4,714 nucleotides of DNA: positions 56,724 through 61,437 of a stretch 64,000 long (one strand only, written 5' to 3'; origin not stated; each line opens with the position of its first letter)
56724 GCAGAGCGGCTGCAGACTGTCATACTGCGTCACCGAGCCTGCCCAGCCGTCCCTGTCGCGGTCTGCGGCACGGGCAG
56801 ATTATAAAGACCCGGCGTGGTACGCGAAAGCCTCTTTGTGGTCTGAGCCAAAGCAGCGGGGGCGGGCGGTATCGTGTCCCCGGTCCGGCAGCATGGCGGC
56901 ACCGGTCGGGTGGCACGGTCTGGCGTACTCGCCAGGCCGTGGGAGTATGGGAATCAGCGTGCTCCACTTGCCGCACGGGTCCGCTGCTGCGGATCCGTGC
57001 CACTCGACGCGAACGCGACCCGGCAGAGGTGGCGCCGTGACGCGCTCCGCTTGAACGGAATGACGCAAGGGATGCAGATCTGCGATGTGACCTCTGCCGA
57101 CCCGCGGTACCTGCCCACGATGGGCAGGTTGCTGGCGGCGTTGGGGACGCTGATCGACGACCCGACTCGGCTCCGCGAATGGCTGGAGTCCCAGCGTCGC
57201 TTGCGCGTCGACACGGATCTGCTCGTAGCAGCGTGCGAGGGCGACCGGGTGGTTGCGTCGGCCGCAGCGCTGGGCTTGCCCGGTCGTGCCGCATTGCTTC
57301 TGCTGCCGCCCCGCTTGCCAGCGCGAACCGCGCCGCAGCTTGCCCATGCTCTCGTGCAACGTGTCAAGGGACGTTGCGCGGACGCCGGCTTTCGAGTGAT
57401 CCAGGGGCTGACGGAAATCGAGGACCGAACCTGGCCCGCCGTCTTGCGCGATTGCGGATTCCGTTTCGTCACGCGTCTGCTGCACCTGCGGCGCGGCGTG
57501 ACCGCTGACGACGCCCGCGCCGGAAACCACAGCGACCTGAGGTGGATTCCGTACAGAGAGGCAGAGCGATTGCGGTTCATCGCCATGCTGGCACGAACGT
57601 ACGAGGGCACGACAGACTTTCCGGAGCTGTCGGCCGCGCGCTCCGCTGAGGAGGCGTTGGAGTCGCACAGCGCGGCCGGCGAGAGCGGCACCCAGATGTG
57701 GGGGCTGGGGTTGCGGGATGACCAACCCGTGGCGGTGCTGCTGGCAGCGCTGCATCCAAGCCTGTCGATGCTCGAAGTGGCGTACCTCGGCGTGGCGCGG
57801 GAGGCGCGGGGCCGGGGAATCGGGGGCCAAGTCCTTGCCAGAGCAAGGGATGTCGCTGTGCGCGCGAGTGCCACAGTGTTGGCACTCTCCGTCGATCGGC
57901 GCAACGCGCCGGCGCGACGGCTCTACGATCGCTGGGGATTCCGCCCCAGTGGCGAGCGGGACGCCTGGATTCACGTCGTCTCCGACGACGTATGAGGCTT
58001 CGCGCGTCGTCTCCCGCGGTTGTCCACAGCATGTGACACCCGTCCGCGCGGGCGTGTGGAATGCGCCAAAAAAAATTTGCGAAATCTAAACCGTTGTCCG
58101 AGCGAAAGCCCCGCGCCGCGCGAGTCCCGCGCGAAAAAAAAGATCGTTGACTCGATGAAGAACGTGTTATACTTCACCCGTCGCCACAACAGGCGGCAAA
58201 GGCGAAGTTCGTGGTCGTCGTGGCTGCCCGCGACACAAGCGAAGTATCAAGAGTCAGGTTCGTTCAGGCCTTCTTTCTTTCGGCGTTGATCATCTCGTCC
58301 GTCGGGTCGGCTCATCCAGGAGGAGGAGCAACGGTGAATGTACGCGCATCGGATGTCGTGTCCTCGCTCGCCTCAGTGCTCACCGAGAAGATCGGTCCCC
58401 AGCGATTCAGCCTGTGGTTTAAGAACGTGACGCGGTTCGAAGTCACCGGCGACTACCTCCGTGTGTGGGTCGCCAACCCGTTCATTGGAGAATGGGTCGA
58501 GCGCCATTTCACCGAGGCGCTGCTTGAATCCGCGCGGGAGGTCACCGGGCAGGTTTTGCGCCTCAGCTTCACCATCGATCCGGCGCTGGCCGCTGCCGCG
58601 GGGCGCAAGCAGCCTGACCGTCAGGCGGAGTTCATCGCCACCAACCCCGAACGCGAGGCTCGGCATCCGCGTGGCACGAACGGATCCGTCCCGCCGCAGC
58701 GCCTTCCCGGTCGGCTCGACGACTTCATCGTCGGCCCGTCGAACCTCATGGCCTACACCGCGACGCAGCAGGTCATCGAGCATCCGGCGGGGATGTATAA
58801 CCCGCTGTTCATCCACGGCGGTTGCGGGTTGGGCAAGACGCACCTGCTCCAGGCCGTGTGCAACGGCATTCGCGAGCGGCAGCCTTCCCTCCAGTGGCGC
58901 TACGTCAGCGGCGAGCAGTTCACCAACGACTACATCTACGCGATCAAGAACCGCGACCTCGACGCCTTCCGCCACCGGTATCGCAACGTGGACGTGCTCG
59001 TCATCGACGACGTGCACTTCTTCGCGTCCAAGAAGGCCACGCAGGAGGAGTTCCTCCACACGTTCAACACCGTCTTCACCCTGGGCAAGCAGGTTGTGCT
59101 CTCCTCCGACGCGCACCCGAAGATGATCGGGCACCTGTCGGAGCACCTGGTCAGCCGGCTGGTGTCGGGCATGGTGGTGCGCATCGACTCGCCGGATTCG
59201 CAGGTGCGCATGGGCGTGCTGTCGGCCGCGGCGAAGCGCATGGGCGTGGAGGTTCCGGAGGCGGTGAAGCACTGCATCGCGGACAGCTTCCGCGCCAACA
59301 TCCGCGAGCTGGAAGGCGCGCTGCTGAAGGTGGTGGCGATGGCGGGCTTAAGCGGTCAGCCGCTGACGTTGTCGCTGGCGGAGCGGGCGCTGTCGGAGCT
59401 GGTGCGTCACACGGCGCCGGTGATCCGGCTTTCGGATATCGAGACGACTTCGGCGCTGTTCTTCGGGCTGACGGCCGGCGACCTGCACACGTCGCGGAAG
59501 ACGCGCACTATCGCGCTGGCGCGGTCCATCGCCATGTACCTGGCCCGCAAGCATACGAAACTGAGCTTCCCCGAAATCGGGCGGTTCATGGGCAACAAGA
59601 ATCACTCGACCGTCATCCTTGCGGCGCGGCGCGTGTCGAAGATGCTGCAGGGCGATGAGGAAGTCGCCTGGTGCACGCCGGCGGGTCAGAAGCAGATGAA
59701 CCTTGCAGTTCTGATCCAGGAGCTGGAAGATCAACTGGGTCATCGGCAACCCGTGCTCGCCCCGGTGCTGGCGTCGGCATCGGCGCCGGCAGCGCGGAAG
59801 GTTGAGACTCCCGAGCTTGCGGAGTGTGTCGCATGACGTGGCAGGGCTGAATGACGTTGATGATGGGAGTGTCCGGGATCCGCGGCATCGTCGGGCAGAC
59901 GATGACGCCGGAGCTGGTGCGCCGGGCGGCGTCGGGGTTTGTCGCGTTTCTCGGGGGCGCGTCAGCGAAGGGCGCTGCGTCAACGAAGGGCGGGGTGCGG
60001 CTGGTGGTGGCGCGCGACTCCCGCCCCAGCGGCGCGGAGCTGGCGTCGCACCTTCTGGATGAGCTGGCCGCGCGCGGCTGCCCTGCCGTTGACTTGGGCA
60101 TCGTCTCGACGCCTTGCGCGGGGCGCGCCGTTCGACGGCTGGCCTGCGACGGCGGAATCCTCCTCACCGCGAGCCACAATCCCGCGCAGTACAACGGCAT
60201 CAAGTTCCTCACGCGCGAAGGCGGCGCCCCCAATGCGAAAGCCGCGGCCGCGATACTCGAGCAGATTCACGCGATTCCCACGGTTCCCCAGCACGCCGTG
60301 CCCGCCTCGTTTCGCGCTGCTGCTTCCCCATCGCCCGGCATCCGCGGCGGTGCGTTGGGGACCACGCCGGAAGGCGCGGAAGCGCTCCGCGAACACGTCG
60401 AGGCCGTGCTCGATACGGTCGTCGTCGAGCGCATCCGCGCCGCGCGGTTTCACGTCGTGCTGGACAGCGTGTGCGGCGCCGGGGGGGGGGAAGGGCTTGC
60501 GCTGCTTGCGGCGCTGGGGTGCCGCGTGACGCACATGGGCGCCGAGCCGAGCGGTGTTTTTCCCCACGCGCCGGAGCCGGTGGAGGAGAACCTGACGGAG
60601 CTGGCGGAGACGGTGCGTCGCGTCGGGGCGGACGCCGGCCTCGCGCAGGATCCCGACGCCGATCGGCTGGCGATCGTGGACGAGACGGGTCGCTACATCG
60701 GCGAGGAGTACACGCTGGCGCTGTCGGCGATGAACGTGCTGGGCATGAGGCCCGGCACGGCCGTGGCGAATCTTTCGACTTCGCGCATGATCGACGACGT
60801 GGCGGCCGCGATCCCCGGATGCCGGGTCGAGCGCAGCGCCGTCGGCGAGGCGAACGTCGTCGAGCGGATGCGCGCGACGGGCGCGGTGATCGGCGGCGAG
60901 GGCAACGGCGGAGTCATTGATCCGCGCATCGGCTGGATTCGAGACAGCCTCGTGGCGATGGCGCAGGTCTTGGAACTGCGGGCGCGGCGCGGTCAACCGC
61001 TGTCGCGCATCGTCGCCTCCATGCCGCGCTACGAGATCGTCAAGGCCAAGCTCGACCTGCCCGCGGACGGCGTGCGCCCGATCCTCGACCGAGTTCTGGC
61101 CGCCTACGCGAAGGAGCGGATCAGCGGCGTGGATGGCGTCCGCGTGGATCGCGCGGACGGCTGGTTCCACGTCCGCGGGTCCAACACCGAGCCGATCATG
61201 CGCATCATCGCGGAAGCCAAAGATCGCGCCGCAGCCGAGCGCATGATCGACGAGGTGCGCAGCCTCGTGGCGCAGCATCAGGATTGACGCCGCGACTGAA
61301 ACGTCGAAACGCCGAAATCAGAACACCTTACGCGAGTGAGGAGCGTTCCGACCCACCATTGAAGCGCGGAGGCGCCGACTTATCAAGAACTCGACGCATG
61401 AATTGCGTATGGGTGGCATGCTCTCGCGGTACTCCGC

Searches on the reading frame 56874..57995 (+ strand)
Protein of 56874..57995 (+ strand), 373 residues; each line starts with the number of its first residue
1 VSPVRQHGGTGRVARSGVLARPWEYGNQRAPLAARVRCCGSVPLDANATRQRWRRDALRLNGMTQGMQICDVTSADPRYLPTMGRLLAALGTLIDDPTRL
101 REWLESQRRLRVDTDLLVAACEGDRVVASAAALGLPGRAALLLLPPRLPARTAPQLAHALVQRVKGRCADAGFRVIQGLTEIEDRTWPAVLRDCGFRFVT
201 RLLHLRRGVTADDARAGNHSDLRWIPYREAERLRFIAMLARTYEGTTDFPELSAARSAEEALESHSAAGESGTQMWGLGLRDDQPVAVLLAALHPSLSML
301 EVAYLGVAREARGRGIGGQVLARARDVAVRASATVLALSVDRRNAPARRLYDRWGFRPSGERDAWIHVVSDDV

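Call 38: search_protein_families(library=pfam, proteins=[window:56874-57995:+], max_evalue=0.0001)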
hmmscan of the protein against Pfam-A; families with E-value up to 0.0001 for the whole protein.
window:56874-57995:+ (373 aa): 3 families
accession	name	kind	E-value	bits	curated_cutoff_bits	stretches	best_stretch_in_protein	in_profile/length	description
PF00583.31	Acetyltransf_1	-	1.1e-11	45.4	20.7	1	268-356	28-116/116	Acetyltransferase (GNAT) family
PF13508.13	Acetyltransf_7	-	1.8e-07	31.9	27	1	283-357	12-83/84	Acetyltransferase (GNAT) domain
PF08445.16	FR47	-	1.7e-05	25.2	22.1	1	278-359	2-80/86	FR47-like protein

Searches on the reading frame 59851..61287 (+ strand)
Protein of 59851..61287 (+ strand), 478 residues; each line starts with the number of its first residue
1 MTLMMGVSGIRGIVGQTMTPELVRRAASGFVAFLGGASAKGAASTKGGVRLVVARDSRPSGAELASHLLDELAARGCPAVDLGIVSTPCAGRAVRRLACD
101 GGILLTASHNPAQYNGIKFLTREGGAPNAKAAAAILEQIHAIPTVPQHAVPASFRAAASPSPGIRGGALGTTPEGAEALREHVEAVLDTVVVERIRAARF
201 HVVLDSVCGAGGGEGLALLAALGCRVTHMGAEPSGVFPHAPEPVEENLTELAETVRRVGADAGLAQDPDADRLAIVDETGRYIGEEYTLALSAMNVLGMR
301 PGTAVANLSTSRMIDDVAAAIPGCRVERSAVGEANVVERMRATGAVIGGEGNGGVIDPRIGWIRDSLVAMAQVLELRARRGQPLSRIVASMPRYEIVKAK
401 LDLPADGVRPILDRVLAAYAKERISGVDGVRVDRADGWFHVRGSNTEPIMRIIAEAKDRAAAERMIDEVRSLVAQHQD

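Call 19: find_encoding_contigs(protein=window:59851-61287:+, flank=3000, max_places=4)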
Protein window:59851-61287:+ (478 aa): no gene with exactly this product is on record in the collection.
